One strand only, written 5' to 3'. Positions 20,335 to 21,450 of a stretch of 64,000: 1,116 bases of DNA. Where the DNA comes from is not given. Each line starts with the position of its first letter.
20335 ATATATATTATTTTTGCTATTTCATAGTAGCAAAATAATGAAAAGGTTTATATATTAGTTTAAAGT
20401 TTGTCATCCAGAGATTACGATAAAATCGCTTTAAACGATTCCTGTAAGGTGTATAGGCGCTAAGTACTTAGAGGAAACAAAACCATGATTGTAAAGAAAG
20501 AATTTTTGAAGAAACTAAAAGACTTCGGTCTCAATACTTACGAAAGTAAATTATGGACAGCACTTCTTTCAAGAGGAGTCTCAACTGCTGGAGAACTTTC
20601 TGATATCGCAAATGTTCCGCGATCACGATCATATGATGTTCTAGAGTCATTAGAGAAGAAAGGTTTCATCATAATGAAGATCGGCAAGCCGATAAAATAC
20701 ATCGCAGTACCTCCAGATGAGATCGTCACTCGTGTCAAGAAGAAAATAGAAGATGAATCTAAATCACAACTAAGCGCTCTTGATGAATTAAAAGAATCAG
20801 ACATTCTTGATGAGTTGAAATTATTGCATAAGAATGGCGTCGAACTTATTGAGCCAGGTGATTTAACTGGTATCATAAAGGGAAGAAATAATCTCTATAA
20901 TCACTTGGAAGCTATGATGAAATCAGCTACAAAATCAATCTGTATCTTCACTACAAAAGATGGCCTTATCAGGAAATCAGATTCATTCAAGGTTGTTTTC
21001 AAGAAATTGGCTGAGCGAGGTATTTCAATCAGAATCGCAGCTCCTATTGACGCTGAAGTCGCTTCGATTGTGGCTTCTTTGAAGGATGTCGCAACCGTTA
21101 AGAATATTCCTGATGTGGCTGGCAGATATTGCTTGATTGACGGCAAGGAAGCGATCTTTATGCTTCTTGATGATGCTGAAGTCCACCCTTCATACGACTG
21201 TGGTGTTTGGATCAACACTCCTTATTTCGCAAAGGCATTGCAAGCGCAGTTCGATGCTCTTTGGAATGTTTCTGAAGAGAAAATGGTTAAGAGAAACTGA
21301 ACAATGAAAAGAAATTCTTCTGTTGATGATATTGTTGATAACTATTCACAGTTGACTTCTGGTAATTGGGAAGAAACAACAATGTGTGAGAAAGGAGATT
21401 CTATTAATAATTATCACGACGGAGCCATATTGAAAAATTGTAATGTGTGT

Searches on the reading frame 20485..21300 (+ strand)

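Call 7: search_protein_families(library=pfam, proteins=[window:20485-21300:+])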
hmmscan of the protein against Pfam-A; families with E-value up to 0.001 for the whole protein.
window:20485-21300:+ (271 aa): 1 family
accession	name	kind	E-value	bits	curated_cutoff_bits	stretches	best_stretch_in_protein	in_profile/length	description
PF01978.25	TrmB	-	4e-20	71.9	25.6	1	11-77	1-67/68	Sugar-specific transcriptional regulator TrmB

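Call 66: search_protein_families(library=ncbifam, proteins=[window:20485-21300:+], max_evalue=0.01)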
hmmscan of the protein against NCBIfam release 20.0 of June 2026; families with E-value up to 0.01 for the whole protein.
window:20485-21300:+ (271 aa): 4 families
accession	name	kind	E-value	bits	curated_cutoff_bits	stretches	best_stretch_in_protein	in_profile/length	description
NF041141.1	tran_reg_TrmBL2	equivalog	1.3e-21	77.3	530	1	11-264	10-262/264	HTH-type transcriptional regulator TrmBL2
NF047390.1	TransRegTrmBL1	equivalog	7.4e-16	58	650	1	4-156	3-141/341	HTH-type sugar sensing transcriptional regulator TrmBL1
NF047392.1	TransRegTrmBHalo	equivalog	7.5e-13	48.2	500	1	12-90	14-92/349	HTH-type sugar sensing transcriptional regulator TrmB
NF040851.1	tran_reg_TrmB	equivalog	3.1e-12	46.3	600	1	3-104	3-104/338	HTH-type sugar-sensing transcriptional regulator TrmB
